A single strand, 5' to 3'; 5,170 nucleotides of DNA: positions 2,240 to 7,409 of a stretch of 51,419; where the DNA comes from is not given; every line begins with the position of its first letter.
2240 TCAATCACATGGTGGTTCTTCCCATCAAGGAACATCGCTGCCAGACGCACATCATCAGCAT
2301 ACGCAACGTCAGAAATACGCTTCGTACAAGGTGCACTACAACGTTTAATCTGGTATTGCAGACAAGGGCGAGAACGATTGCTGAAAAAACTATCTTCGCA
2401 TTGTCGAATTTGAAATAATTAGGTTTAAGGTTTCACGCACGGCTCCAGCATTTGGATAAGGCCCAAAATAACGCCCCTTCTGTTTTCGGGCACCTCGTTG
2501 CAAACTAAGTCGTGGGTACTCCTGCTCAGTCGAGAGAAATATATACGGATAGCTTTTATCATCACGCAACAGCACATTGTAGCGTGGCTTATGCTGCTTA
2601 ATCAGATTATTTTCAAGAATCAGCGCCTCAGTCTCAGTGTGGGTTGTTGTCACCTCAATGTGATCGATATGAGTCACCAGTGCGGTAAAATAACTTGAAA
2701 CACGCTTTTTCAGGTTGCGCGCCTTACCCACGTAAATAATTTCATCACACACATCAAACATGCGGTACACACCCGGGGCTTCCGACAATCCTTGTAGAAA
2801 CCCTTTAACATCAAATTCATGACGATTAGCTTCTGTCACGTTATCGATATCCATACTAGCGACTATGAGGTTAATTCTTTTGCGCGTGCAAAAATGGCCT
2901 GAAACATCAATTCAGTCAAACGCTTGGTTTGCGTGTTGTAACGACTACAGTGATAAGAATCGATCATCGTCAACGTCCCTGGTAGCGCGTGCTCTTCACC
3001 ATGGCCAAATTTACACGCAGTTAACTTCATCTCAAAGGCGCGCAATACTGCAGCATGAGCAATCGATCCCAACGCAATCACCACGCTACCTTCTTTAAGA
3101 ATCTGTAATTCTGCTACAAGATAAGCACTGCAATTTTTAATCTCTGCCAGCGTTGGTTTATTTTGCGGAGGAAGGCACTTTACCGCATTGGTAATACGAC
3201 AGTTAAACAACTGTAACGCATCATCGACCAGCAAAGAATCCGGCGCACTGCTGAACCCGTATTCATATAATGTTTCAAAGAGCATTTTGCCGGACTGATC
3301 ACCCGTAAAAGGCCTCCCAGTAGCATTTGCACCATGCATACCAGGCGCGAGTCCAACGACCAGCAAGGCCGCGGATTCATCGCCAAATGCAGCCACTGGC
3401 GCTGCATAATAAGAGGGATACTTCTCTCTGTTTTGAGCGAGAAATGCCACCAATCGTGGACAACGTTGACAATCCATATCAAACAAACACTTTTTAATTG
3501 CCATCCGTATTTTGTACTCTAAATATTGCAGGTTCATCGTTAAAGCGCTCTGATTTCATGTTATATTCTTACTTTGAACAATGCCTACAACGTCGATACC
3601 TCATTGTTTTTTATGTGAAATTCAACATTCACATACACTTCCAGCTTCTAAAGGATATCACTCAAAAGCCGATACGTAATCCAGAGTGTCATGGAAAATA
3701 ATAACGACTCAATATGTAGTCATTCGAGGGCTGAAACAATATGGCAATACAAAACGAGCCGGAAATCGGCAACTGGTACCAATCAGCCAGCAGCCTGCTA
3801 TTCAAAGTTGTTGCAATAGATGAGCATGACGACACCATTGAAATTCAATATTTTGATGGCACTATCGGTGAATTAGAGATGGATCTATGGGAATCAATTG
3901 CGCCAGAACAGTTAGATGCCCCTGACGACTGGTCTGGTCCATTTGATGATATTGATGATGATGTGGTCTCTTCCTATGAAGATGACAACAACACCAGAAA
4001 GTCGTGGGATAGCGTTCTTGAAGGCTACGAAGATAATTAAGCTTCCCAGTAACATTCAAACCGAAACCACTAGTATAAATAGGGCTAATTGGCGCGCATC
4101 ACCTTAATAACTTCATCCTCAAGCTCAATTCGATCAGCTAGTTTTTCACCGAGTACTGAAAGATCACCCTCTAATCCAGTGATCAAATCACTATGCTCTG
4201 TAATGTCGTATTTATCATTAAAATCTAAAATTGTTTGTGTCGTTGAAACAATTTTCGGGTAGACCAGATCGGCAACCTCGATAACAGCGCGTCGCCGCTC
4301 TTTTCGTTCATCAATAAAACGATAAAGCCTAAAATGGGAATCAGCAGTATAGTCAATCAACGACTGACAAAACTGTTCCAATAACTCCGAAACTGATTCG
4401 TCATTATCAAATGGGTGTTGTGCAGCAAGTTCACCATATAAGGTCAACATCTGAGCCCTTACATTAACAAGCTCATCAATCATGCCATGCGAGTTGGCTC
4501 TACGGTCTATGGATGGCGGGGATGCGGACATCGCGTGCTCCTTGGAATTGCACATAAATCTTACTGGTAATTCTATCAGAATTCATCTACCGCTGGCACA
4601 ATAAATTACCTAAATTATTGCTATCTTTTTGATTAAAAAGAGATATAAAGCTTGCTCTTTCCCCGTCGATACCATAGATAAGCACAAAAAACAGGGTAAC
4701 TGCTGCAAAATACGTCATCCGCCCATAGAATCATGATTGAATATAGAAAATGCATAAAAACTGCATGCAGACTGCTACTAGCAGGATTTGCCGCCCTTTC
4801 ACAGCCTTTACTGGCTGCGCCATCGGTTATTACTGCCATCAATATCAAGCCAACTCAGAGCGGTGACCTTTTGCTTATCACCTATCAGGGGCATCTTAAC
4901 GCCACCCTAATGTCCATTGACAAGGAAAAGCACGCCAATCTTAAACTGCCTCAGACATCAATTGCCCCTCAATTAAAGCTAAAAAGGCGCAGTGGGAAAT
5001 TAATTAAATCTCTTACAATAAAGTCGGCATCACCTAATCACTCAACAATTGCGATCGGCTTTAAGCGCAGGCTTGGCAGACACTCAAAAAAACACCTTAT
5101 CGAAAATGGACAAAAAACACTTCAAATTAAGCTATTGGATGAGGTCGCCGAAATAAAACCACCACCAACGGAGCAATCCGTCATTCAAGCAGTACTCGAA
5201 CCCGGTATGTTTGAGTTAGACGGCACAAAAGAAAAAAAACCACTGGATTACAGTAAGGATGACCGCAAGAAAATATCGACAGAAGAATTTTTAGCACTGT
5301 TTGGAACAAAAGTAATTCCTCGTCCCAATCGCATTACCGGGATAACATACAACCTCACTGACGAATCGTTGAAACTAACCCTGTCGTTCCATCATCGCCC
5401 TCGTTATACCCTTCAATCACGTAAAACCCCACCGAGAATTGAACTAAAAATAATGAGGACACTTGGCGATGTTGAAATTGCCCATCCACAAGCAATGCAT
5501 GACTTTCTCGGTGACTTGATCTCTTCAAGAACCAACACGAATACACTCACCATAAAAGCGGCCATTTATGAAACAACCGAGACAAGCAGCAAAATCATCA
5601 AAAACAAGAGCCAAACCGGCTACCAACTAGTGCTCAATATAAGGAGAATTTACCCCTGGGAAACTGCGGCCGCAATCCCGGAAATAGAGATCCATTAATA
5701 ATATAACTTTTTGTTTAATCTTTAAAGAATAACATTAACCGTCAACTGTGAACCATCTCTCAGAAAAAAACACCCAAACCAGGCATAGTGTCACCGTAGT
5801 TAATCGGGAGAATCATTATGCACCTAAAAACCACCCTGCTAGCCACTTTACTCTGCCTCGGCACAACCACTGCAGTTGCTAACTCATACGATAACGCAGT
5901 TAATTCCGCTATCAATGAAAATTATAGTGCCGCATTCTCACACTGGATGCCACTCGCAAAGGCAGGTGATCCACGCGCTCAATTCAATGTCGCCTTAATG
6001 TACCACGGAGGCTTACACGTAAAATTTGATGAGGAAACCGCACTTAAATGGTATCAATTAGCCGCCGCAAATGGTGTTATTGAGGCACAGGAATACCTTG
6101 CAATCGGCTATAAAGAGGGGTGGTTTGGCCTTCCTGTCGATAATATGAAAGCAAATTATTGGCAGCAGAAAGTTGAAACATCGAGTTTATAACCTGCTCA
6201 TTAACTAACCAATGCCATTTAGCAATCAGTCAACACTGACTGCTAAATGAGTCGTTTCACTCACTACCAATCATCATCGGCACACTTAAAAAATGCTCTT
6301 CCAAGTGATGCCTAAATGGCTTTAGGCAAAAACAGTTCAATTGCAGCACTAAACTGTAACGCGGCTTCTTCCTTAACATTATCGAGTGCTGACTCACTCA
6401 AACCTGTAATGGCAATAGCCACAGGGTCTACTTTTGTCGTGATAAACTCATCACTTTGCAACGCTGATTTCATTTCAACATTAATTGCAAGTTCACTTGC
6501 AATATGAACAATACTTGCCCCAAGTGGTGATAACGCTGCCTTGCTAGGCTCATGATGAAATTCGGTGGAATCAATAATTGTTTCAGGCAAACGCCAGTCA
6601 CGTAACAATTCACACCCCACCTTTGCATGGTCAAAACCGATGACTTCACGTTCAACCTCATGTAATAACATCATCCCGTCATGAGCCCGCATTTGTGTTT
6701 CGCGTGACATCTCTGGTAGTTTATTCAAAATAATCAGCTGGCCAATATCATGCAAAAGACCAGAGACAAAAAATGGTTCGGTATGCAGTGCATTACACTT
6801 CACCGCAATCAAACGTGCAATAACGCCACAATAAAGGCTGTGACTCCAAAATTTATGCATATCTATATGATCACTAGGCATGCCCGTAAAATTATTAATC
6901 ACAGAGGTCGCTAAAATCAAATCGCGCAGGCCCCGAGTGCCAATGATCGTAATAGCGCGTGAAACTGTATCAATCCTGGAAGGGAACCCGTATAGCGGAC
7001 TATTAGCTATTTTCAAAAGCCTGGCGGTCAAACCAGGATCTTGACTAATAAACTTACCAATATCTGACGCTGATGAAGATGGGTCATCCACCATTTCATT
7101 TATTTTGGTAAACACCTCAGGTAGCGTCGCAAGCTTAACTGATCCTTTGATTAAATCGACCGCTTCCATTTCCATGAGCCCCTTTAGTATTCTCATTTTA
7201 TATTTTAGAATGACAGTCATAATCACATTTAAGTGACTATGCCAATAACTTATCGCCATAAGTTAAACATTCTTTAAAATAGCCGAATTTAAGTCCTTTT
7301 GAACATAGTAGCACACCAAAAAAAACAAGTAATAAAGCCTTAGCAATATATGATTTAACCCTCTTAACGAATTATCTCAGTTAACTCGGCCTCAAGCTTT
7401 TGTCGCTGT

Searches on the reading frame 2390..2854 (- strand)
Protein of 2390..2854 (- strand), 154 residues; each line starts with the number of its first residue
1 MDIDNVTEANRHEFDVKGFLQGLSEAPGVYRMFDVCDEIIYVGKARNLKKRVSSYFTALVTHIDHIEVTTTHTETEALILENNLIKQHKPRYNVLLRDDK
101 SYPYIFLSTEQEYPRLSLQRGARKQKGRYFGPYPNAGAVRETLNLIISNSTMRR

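Call 95: search_protein_families(library=pfam, proteins=[window:2390-2854:-], max_evalue=0.001)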
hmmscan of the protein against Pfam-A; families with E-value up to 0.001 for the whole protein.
window:2390-2854:- (154 aa): 1 family
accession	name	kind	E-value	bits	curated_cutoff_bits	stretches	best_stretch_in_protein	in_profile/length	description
PF01541.30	GIY-YIG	-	1.9e-09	38.1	22.6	1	27-93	2-78/78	GIY-YIG catalytic domain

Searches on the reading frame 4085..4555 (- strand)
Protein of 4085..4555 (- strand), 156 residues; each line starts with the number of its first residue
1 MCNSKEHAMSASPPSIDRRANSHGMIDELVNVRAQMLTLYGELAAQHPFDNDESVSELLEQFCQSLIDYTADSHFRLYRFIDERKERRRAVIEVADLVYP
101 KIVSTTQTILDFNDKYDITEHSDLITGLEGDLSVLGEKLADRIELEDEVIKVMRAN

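Call 94: search_protein_families(library=pfam, proteins=[window:4085-4555:-], max_evalue=0.1)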
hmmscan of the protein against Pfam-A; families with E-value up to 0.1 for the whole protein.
window:4085-4555:- (156 aa): 1 family
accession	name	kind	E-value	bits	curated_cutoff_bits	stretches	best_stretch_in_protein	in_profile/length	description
PF04353.18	Rsd_AlgQ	-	5.4e-32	111.3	35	1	18-153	11-149/150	Regulator of RNA polymerase sigma(70) subunit, Rsd/AlgQ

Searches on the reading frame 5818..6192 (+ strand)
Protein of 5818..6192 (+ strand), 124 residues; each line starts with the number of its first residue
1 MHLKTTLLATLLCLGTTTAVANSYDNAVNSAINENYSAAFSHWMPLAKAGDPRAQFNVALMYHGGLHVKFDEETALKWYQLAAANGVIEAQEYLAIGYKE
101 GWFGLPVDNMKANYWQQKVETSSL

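Call 94: search_protein_families(library=pfam, proteins=[window:5818-6192:+], max_evalue=0.1)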
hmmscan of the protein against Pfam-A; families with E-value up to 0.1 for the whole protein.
window:5818-6192:+ (124 aa): 2 families
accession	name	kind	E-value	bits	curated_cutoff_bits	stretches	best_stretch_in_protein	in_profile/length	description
PF08238.18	Sel1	-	1.2e-10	41.9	30.7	1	52-86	1-35/36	Sel1 repeat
PF04448.17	DUF551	-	0.051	14.9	22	0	22-49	37-66/68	Protein of unknown function (DUF551)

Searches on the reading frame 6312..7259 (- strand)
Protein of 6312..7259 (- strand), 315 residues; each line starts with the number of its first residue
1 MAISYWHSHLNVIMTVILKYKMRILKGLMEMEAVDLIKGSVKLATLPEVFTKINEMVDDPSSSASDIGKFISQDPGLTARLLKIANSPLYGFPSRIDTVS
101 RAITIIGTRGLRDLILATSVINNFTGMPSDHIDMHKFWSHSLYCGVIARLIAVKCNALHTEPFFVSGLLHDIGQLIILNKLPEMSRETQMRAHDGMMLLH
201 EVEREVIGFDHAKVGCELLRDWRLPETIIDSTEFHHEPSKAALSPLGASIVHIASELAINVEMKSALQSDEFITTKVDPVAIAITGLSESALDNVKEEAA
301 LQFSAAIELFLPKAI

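Call 90: search_protein_families(library=pfam, proteins=[window:6312-7259:-], max_evalue=0.00001)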
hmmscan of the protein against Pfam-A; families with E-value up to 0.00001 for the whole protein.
window:6312-7259:- (315 aa): 2 families
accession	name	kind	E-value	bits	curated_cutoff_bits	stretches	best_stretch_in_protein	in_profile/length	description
PF08668.18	HDOD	-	6.1e-67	225.4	22.9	1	43-238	1-196/196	HDOD domain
PF01966.28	HD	-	8.7e-09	36.1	22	1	138-257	2-113/116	HD domain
